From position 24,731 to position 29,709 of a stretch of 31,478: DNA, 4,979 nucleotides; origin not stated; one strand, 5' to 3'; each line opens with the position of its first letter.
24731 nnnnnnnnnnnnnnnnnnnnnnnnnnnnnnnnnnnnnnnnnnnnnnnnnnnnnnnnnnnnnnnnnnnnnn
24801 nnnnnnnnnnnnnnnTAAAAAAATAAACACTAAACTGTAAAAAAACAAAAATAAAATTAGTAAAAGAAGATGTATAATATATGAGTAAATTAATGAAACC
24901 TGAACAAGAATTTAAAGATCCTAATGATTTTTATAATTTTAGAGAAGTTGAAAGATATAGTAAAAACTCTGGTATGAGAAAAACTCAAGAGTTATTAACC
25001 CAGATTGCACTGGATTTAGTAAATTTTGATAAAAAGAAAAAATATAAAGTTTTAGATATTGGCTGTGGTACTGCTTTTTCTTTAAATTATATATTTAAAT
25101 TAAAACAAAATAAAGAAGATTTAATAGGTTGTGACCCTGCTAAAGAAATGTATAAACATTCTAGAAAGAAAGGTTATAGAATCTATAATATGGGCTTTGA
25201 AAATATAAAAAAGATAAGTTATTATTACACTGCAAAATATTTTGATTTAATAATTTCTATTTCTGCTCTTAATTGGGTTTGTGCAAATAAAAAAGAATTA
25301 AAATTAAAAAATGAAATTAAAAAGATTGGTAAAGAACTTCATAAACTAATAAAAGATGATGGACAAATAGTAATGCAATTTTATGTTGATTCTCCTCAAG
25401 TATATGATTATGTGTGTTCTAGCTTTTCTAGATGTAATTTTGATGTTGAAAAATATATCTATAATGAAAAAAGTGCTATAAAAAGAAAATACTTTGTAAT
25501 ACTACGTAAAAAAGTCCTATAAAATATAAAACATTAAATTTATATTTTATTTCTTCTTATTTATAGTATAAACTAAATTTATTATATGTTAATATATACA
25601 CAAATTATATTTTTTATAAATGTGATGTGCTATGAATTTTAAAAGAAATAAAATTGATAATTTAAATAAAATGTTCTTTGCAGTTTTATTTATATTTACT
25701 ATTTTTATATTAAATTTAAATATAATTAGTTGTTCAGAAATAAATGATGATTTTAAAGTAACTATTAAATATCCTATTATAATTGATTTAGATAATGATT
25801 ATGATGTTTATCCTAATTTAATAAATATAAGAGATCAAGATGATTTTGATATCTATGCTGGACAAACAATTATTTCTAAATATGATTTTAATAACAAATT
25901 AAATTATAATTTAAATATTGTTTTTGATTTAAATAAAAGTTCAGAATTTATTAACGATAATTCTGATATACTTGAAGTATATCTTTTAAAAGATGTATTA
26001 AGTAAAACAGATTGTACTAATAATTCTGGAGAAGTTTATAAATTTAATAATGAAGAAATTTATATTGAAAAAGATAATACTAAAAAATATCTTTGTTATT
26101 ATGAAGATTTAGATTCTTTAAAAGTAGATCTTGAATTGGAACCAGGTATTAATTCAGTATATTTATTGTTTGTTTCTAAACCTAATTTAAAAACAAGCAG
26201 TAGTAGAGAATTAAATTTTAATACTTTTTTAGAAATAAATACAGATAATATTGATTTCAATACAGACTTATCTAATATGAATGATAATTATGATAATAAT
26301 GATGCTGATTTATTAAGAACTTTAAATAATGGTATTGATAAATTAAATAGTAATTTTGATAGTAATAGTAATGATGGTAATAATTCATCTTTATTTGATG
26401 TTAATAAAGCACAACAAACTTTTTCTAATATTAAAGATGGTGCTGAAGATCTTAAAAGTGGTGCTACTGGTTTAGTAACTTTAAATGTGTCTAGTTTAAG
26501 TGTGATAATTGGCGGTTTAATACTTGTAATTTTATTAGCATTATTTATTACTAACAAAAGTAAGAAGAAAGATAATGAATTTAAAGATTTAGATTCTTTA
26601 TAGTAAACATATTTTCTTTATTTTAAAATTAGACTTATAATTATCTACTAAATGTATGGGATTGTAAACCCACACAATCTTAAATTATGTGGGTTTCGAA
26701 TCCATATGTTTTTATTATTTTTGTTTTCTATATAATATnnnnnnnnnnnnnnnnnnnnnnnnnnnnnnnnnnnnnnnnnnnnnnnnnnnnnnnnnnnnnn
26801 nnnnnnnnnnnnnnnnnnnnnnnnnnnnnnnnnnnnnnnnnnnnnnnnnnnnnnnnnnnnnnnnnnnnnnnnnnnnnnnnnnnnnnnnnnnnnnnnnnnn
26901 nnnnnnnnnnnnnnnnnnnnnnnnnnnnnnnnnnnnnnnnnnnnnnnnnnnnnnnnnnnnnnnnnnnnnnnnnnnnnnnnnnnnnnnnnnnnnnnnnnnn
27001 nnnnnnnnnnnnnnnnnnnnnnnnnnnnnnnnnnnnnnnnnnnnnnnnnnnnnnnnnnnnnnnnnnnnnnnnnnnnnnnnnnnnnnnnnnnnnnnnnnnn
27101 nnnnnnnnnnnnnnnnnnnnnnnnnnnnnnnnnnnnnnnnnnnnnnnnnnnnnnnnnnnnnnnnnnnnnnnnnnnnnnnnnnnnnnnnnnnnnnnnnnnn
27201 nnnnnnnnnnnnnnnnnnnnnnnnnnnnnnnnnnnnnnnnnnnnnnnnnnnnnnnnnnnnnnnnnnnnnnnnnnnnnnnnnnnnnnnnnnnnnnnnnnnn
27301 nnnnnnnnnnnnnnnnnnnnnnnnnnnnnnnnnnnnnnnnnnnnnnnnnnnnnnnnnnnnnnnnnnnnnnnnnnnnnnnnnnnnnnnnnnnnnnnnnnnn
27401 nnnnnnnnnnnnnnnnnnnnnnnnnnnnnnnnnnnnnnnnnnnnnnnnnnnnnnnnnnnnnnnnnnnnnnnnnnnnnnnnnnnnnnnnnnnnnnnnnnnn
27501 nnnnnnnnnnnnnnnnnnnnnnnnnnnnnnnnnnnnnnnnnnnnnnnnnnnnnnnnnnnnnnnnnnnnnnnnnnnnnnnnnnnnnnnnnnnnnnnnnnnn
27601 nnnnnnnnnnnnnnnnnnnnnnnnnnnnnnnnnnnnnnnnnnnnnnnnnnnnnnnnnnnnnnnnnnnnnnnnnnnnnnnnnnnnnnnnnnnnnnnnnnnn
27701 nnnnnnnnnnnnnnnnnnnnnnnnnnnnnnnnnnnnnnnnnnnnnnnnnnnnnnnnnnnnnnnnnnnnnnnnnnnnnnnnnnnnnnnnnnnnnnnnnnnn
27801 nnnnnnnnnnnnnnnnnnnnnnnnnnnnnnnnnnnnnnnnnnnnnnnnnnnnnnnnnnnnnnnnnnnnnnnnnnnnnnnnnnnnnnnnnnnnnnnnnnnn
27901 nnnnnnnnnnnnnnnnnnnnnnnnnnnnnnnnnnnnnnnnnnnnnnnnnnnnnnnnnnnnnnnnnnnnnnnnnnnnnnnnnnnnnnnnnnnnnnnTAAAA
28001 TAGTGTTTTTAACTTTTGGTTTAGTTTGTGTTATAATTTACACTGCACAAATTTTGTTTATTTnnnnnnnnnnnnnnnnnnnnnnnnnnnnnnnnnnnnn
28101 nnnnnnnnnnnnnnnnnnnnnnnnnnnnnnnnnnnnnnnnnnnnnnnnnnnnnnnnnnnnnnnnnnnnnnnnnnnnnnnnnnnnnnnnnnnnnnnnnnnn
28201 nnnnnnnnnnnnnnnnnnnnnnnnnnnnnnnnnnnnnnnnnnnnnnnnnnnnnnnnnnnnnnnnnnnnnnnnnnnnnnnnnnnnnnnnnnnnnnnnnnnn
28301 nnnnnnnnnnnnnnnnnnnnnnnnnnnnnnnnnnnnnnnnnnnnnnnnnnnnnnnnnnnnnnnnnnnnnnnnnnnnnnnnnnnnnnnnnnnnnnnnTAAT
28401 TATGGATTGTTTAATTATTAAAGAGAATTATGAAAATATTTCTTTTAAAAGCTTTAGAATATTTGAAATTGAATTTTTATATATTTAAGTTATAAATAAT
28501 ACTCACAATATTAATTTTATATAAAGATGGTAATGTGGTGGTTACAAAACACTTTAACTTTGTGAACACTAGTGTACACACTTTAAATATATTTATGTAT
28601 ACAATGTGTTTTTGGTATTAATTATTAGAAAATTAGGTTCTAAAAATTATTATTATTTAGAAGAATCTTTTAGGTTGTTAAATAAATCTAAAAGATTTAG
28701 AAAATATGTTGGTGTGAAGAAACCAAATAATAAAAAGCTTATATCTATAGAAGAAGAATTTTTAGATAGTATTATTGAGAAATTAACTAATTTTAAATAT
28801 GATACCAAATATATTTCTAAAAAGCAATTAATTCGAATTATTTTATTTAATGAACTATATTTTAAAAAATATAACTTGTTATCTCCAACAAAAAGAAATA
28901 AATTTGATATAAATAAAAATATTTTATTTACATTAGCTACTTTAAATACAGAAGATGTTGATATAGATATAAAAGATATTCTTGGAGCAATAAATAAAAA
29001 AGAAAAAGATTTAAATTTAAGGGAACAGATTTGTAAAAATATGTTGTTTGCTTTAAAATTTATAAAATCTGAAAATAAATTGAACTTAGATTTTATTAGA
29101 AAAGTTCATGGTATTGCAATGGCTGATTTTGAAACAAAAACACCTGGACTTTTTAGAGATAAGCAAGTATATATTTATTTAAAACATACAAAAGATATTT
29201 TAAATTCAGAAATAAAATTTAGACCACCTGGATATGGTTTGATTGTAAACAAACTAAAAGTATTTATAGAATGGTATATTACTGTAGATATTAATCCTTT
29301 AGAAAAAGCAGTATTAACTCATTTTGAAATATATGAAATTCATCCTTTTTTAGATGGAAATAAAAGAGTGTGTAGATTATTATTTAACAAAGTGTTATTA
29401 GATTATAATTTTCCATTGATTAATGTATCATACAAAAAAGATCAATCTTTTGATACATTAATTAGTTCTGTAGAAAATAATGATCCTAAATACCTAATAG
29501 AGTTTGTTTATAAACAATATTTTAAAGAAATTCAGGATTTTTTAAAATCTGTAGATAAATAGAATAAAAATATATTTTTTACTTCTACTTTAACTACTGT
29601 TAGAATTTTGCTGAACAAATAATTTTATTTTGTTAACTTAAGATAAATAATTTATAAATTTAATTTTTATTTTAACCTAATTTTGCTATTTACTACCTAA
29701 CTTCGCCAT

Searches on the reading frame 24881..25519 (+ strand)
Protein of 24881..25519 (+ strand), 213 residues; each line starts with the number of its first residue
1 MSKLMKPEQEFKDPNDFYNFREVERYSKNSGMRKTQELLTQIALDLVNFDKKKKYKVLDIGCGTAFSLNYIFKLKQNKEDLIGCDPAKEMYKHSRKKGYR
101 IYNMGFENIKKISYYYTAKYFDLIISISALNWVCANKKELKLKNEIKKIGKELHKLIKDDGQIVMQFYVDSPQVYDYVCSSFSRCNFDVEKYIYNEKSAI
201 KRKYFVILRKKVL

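Call 28: search_protein_families(library=pfam, proteins=[window:24881-25519:+], max_evalue=0.01)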
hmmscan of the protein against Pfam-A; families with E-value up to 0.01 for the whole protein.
window:24881-25519:+ (213 aa): 7 families
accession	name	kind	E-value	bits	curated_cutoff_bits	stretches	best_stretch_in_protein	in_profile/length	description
PF13847.12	Methyltransf_31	-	6.3e-11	42.6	27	1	52-180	2-124/145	Methyltransferase domain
PF08241.18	Methyltransf_11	-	1.1e-08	36.1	21.2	1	58-164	1-94/95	Methyltransferase domain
PF13649.12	Methyltransf_25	-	5.9e-08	33.7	27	1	57-142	1-85/97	Methyltransferase domain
PF08242.18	Methyltransf_12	-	1.8e-07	32.2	30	1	58-162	1-97/98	Methyltransferase domain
PF13489.12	Methyltransf_23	-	0.00029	21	27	1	46-165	16-116/164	Methyltransferase domain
PF01135.25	PCMT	-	0.0033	17.6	20.3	1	38-97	60-117/210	Protein-L-isoaspartate(D-aspartate) O-methyltransferase (PCMT)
PF13679.12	Methyltransf_32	-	0.0087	16.5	27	0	40-102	11-77/143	Methyltransferase domain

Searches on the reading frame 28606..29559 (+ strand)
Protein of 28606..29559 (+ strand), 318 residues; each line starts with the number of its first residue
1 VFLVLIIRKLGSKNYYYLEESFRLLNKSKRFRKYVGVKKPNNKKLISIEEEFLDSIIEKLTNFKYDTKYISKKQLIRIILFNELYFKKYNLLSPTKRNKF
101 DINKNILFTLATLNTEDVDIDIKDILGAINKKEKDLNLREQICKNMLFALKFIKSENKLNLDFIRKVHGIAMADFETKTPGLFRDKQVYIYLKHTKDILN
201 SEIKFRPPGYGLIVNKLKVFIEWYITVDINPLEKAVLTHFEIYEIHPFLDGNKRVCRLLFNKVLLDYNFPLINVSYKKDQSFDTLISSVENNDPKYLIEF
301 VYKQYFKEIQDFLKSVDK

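Call 28: search_protein_families(library=pfam, proteins=[window:28606-29559:+], max_evalue=0.01)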
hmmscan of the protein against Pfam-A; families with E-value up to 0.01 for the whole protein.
window:28606-29559:+ (318 aa): 1 family
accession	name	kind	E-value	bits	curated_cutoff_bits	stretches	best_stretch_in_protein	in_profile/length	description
PF02661.23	Fic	-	1.6e-16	61.4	24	1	159-264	2-93/93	Fic/DOC family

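Call 58: search_protein_families(library=padloc, proteins=[window:28606-29559:+], max_evalue=0.01)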
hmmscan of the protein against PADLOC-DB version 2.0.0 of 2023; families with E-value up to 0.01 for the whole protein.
window:28606-29559:+ (318 aa): 7 families
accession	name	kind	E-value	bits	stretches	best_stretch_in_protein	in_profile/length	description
PDLC03963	SoFic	-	1.4e-19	68.7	1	116-268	68-216/361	-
PDLC04837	PDC-S04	-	4.8e-15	53.5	1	147-313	73-227/234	-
PDLC04840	PDC-S04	-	1.7e-10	39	1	141-303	56-210/227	-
PDLC04836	PDC-S04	-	3.1e-10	37.6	1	154-304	84-226/244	-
PDLC04966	PDC-S24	-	4.2e-08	30.5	1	156-268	229-340/497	-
PDLC04839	PDC-S04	-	8.7e-07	26.8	1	237-291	132-185/205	-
PDLC04838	PDC-S04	-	3.8e-06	24.8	1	241-302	139-199/209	-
